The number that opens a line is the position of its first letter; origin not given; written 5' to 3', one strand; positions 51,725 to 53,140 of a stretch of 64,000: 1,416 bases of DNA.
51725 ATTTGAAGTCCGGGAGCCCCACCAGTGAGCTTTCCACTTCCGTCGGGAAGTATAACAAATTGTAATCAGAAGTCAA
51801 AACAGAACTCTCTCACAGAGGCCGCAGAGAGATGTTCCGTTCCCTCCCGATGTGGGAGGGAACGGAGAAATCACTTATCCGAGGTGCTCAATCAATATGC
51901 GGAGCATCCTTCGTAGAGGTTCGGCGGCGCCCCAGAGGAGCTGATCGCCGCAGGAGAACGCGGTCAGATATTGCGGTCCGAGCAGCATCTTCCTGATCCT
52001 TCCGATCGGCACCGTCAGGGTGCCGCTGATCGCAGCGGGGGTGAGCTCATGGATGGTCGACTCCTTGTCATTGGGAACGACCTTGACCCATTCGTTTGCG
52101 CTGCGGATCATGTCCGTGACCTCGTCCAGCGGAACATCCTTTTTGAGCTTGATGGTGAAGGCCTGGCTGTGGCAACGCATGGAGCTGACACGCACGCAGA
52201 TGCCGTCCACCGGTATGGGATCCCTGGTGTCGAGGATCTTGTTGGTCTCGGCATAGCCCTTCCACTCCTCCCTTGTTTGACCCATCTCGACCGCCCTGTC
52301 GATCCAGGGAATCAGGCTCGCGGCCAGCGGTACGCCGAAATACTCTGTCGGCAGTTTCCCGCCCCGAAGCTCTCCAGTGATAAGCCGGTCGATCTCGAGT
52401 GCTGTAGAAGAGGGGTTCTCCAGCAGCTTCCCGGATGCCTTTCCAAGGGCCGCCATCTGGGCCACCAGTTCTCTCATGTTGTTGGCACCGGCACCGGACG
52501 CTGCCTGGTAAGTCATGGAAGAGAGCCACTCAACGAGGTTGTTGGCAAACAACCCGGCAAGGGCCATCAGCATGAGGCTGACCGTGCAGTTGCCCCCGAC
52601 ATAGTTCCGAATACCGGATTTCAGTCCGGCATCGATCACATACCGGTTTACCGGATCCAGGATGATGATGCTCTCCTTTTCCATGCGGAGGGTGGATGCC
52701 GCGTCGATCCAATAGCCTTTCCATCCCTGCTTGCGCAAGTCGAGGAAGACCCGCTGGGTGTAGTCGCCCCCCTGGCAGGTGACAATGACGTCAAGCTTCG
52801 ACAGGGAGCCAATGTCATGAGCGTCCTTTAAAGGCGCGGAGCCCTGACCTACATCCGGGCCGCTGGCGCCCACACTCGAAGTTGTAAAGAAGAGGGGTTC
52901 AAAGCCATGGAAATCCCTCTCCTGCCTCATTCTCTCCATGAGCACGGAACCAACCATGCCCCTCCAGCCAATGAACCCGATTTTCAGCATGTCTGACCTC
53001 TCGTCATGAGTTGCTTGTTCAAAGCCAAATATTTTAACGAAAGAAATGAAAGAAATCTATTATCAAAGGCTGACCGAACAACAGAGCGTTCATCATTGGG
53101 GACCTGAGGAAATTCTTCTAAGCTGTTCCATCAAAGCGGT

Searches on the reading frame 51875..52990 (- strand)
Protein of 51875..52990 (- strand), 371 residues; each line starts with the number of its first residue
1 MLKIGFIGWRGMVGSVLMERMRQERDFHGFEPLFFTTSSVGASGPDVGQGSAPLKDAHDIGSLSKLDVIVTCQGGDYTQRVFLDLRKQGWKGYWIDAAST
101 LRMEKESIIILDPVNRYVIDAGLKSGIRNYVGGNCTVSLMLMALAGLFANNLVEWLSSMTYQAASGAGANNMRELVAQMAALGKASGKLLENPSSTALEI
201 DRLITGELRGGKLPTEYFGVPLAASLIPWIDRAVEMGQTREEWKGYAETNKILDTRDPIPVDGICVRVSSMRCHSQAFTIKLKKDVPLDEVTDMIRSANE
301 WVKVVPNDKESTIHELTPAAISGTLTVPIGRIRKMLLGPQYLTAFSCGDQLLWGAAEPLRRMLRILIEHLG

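Call 10: find_encoding_contigs(protein=window:51875-52990:-, flank=10000, max_places=10)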
Protein window:51875-52990:- (371 aa): 8 contigs read that carry it; 6 places shown.
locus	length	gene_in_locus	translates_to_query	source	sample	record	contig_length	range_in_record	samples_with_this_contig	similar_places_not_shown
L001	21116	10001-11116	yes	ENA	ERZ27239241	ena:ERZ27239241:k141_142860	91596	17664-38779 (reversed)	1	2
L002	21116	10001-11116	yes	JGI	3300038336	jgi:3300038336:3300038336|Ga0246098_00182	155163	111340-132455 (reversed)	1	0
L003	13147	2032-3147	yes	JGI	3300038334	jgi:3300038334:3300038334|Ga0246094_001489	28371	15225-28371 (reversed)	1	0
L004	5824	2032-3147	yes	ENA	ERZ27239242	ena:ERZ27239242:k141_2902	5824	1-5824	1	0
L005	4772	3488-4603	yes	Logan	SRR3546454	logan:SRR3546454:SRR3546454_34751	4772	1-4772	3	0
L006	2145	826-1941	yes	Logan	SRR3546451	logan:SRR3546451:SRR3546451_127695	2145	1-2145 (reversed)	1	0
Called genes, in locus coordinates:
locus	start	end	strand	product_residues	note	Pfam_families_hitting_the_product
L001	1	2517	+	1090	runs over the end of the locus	PF00912:Transgly, PF00905:Transpeptidase (faint)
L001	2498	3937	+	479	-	-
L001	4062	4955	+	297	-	PF00294:PfkB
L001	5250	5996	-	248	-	PF13482:RNase_H_2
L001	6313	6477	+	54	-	-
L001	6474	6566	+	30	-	-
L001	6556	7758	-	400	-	PF02073:Peptidase_M29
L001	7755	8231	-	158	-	PF13668:Ferritin_2 (faint), PF02915:Rubrerythrin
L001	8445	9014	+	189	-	PF00753:Lactamase_B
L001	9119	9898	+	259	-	PF00205:TPP_enzyme_M (faint), PF02146:SIR2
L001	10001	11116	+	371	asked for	PF01118:Semialdhyde_dh, PF02774:Semialdhyde_dhC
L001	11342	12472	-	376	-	PF00589:Phage_integrase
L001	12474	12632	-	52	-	-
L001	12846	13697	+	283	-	-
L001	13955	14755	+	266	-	PF12694:cpYpsA, PF20594:DUF6794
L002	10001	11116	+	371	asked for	PF01118:Semialdhyde_dh, PF02774:Semialdhyde_dhC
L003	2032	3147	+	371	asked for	PF01118:Semialdhyde_dh, PF02774:Semialdhyde_dhC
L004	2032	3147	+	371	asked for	PF01118:Semialdhyde_dh, PF02774:Semialdhyde_dhC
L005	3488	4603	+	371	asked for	PF01118:Semialdhyde_dh, PF02774:Semialdhyde_dhC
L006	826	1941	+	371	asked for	PF01118:Semialdhyde_dh, PF02774:Semialdhyde_dhC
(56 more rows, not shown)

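Call 17: find_related_loci(query=window:51875-52990:-, collection=genome_contigs, flank=10000)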
Query window:51875-52990:- (371 aa) in genome_contigs; peptide patterns used: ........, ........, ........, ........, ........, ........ (x = any residue, [..] = any of these).
112 stretches matched a pattern; 81 encode a relative of the query (tblastn E <= 1e-3); the best 80 are kept; 80 distinct loci.
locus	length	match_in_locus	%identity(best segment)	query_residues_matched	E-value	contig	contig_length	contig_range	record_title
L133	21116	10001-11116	67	1-371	7e-179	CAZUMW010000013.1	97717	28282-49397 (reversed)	MAG TPA_asm: uncultured Thermodesulfobacteriota bacterium isolate SRP141376_co4_104 genome assembly, contig: NODE_335_le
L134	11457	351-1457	67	2-370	3e-170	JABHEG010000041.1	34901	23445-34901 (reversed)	MAG: Lentisphaerae bacterium isolate SI037_bin151 k141_1112138, whole genome shotgun sequence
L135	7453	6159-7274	65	1-371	9e-171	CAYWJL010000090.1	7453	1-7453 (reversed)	MAG TPA_asm: uncultured Desulfovibrionales bacterium isolate binchicken_co42_433 genome assembly, contig: NODE_18072_len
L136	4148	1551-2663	65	1-371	5e-176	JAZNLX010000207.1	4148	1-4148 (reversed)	MAG: Spirochaetia bacterium isolate T1900044665_TS20190131.MAGScoT_cleanbin_000046 SGB_1557_k141_3582673, whole genome s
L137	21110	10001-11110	67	1-370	1e-169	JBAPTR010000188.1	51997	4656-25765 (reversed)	MAG: Desulfatiglandaceae bacterium isolate MFD01219_ilm_asm_bin15 k127_123006, whole genome shotgun sequence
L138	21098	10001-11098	67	2-369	2e-169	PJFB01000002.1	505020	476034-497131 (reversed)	MAG: Geobacter sp. isolate L1geo L1geo_contig_2, whole genome shotgun sequence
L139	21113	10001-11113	64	1-371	4e-169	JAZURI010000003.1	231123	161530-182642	MAG: Spirochaetia bacterium isolate T1900044852_TS20190318.MAGScoT_cleanbin_000015 SGB_3031_k141_2230392, whole genome s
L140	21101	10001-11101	64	1-366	1e-166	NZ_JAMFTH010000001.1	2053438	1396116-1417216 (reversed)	Gilvimarinus xylanilyticus strain HB14 HB14_scaffold1, whole genome shotgun sequence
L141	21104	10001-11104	65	1-367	4e-165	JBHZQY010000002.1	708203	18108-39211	Erwiniaceae bacterium CAU 1747 contig2, whole genome shotgun sequence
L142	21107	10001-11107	63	1-369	9e-165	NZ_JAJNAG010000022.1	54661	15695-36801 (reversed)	Limnobaculum eriocheiris strain LJY008 NODE_22_length_54661_cov_44.798786, whole genome shotgun sequence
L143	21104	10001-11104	64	2-368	8e-165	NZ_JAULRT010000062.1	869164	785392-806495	Gilvimarinus algae strain SDUM040014 k141_31, whole genome shotgun sequence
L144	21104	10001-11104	63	1-368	2e-164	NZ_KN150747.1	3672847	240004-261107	Yersinia ruckeri ATCC 29473 scaffold1, whole genome shotgun sequence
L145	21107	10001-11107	63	1-369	1e-164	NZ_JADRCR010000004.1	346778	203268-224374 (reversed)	Limnobaculum allomyrinae strain BWR-B9 contig4, whole genome shotgun sequence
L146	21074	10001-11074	65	1-358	5e-163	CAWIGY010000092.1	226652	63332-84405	MAG: uncultured delta proteobacterium isolate MFD03726.bin.2.96 genome assembly, contig: contig_65405, whole genome shot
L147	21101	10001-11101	62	1-367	2e-162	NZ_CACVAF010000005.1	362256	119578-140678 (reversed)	Yersinia vastinensis strain IP38594, whole genome shotgun sequence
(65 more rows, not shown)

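Call 22: search_protein_families(library=pfam, proteins=[L137:12006-13439:+, L137:15225-16790:-, L137:17010-18080:+, L137:18296-19342:+, L137:19346-20347:-], max_evalue=0.001)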
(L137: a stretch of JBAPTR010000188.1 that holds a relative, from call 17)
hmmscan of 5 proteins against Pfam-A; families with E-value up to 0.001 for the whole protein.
L137:12006-13439:+ (477 aa): 4 families
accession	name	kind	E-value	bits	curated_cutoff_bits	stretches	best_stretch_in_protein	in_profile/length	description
PF07690.21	MFS_1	-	8.9e-58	196.3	33.4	2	85-310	1-228/347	Major Facilitator Superfamily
PF12832.13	MFS_1_like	-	1.8e-08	34.3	25.2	1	123-435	35-361/373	MFS_1 like family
PF00083.30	Sugar_tr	-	3.1e-08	33.4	22.3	1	122-264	46-192/452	Sugar (and other) transporter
PF05977.19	MFS_3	-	3.7e-06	26.1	27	1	142-263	65-190/524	Transmembrane secretion effector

L137:15225-16790:- (521 aa): 2 families
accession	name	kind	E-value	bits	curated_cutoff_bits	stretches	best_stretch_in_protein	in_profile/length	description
PF00370.27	FGGY_N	-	1.2e-37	130.3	28.8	1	9-256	2-245/245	FGGY family of carbohydrate kinases, N-terminal domain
PF02782.22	FGGY_C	-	5.4e-25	88.8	27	1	266-455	2-192/198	FGGY family of carbohydrate kinases, C-terminal domain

L137:17010-18080:+ (356 aa): 1 family
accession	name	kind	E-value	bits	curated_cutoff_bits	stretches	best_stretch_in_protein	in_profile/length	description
PF01594.21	AI-2E_transport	-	1.2e-46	159.8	34.3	1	13-347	3-326/327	AI-2E family transporter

L137:18296-19342:+ (348 aa): 2 families
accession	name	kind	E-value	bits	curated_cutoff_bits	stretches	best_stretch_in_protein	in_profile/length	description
PF00316.25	FBPase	-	1.9e-67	227.1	34.8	1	10-202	1-189/191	Fructose-1-6-bisphosphatase, N-terminal domain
PF18913.5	FBPase_C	-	6.2e-43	146.1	27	1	208-338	1-123/127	Fructose-1-6-bisphosphatase, C-terminal domain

L137:19346-20347:- (333 aa): 1 family
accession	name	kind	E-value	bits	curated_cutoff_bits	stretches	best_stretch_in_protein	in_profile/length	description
PF06050.19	HGD-D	-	1.5e-31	110.7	28.4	1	13-328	2-342/342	2-hydroxyglutaryl-CoA dehydratase, D-component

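Call 40: find_homologous_proteins(query=window:51875-52990:-, max_evalue=1e-100)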
Query window:51875-52990:- (371 aa): 8000 proteins with E <= 1e-100 among 8000 candidates; the best 120 are listed.
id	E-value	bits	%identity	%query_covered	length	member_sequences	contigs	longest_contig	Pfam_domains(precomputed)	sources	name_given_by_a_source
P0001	2.4e-245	832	99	100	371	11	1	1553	PF02774.24,PF01118.31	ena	-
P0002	2.2e-223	759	88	100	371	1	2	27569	PF02774.24,PF01118.31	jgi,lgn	jgi:aspartate-semialdehyde dehydrogenase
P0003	7.9e-222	754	87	100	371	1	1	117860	PF02774.24,PF01118.31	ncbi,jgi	jgi:aspartate-semialdehyde dehydrogenase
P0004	8.5e-211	718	85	100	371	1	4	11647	PF02774.24,PF01118.31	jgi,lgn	jgi:aspartate-semialdehyde dehydrogenase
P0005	2.2e-207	707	84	100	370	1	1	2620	PF02774.24,PF01118.31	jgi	jgi:aspartate-semialdehyde dehydrogenase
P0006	1.4e-205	701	83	100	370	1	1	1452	PF02774.24,PF01118.31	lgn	-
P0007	1.8e-205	700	83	100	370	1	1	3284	PF02774.24,PF01118.31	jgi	jgi:aspartate-semialdehyde dehydrogenase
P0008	1.1e-199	681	79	100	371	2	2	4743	PF02774.24,PF01118.31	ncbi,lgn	-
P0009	1.0e-197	675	77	100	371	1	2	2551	PF02774.24,PF01118.31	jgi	jgi:aspartate-semialdehyde dehydrogenase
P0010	6.1e-197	672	78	100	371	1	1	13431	PF02774.24,PF01118.31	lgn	-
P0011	9.0e-197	672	78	100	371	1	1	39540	PF02774.24,PF01118.31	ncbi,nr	ncbi:MAG: aspartate-semialdehyde dehydrogenase [Deltaproteobacteria bacterium]|nr:aspartate-semialde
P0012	1.3e-196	671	78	100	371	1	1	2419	PF02774.24,PF01118.31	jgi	jgi:aspartate-semialdehyde dehydrogenase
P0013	3.4e-195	667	76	100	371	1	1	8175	PF02774.24,PF01118.31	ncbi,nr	ncbi:MAG: aspartate-semialdehyde dehydrogenase [Deltaproteobacteria bacterium]|nr:aspartate-semialde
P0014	2.5e-194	664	77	100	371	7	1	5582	PF02774.24,PF01118.31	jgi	jgi:aspartate-semialdehyde dehydrogenase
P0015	2.4e-192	657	76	100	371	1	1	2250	PF02774.24,PF01118.31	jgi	jgi:aspartate-semialdehyde dehydrogenase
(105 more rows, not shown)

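Call 41: find_encoding_contigs(protein=P0003, flank=10000, max_places=3)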
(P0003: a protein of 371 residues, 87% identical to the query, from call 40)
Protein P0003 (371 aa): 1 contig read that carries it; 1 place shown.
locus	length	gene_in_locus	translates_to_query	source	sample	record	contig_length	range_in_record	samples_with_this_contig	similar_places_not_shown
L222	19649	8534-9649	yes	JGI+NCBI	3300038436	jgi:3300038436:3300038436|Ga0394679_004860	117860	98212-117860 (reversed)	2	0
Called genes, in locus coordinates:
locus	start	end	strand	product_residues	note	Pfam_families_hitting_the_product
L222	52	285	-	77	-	-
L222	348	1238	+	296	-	PF00246:Peptidase_M14, PF24827:AstE_AspA_cat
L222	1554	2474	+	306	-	PF03599:CdhD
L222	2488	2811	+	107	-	PF12838:Fer4_7 (weak), PF00037:Fer4, PF12797:Fer4_2 (weak), PF12837:Fer4_6, PF13237:Fer4_10, PF13484:Fer4_16 (faint), PF13187:Fer4_9, PF00037:Fer4 (weak)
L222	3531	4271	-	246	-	PF13482:RNase_H_2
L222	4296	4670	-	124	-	PF10861:DUF2784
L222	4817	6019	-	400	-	PF02073:Peptidase_M29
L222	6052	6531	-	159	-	PF02915:Rubrerythrin, PF13668:Ferritin_2 (faint)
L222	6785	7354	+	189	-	PF23023:Anti-Pycsar_Apyc1 (weak), PF00753:Lactamase_B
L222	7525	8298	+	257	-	PF02146:SIR2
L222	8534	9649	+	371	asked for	PF01118:Semialdhyde_dh, PF02774:Semialdhyde_dhC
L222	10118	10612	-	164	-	PF04307:YdjM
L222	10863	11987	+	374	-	PF00226:DnaJ, PF01556:DnaJ_C, PF00684:DnaJ_CXXCXGXG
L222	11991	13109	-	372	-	-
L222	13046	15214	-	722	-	PF07556:DUF1538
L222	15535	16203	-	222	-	PF09335:VTT_dom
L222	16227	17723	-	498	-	PF00989:PAS (weak), PF08448:PAS_4 (weak), PF13426:PAS_9, PF08447:PAS_3 (faint), PF08448:PAS_4, PF00512:HisKA (weak), PF02518:HATPase_c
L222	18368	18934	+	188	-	PF00111:Fer2 (weak), PF13085:Fer2_3 (faint), PF01799:Fer2_2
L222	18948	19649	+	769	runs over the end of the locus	PF01315:Ald_Xan_dh_C, PF02738:MoCoBD_1, PF20256:MoCoBD_2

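Call 42: find_encoding_contigs(protein=P0002, flank=10000, max_places=3)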
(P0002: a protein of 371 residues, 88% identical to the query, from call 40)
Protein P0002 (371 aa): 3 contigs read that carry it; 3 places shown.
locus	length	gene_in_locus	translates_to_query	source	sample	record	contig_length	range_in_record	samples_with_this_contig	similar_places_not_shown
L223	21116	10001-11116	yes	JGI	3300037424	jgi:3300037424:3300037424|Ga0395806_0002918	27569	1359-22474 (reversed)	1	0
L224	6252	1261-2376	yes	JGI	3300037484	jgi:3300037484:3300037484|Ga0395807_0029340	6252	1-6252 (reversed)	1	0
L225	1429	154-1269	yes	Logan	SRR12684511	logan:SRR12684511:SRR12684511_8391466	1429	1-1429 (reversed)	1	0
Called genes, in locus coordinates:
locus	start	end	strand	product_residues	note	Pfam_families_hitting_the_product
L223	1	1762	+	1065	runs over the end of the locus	PF00912:Transgly, PF00905:Transpeptidase (faint)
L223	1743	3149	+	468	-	-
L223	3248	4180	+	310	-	PF00294:PfkB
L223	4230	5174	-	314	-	PF13482:RNase_H_2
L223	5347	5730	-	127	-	PF10861:DUF2784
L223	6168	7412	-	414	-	PF02073:Peptidase_M29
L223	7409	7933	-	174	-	PF02915:Rubrerythrin, PF13668:Ferritin_2 (faint)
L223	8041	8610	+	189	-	PF23023:Anti-Pycsar_Apyc1 (faint), PF00753:Lactamase_B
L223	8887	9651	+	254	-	PF02146:SIR2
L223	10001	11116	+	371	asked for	PF01118:Semialdhyde_dh, PF02774:Semialdhyde_dhC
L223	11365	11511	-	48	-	-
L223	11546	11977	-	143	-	-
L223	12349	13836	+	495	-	PF00982:Glyco_transf_20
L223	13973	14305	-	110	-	-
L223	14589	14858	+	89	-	PF00989:PAS, PF13188:PAS_8 (weak), PF08447:PAS_3 (weak)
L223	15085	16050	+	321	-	PF00989:PAS (weak), PF13188:PAS_8, PF08448:PAS_4 (weak), PF13426:PAS_9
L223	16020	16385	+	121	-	-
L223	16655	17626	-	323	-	PF00370:FGGY_N, PF02782:FGGY_C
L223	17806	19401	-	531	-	PF00989:PAS, PF08448:PAS_4 (weak), PF13426:PAS_9, PF13188:PAS_8 (weak), PF08448:PAS_4 (weak), PF00512:HisKA, PF02518:HATPase_c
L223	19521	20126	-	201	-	-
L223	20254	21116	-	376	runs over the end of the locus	PF00753:Lactamase_B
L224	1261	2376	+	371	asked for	PF01118:Semialdhyde_dh, PF02774:Semialdhyde_dhC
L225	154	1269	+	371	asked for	PF01118:Semialdhyde_dh, PF02774:Semialdhyde_dhC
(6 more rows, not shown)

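Call 43: find_encoding_contigs(protein=P0004, flank=10000, max_places=4)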
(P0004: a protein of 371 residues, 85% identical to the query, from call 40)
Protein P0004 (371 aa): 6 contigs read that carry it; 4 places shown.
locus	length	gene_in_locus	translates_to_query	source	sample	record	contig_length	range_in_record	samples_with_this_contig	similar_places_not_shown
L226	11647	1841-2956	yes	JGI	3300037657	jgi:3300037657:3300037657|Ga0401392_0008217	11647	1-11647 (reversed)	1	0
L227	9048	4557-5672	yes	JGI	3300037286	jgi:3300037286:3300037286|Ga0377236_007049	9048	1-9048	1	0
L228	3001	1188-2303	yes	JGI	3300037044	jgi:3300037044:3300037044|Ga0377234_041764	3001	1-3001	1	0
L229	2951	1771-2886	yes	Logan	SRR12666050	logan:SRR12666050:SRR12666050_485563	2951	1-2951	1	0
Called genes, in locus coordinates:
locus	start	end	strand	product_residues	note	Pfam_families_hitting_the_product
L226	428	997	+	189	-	PF23023:Anti-Pycsar_Apyc1 (weak), PF00753:Lactamase_B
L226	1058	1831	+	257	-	PF02146:SIR2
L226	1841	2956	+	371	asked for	PF01118:Semialdhyde_dh, PF02774:Semialdhyde_dhC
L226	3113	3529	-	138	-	PF00583:Acetyltransf_1, PF13508:Acetyltransf_7 (weak)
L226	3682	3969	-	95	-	PF00535:Glycos_transf_2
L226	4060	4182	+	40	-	-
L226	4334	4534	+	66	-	-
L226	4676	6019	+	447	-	PF00270:DEAD, PF04851:ResIII, PF00271:Helicase_C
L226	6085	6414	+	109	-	-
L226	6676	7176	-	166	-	PF03843:Slp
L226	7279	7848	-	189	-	PF03843:Slp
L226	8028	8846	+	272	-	PF01209:Ubie_methyltran (weak), PF13489:Methyltransf_23, PF13847:Methyltransf_31, PF08241:Methyltransf_11, PF08242:Methyltransf_12, PF13649:Methyltransf_25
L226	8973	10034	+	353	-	PF01594:AI-2E_transport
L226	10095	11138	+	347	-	PF00316:FBPase, PF18913:FBPase_C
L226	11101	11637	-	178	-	PF06050:HGD-D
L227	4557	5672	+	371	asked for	PF01118:Semialdhyde_dh, PF02774:Semialdhyde_dhC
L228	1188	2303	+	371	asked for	PF01118:Semialdhyde_dh, PF02774:Semialdhyde_dhC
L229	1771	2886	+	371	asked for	PF01118:Semialdhyde_dh, PF02774:Semialdhyde_dhC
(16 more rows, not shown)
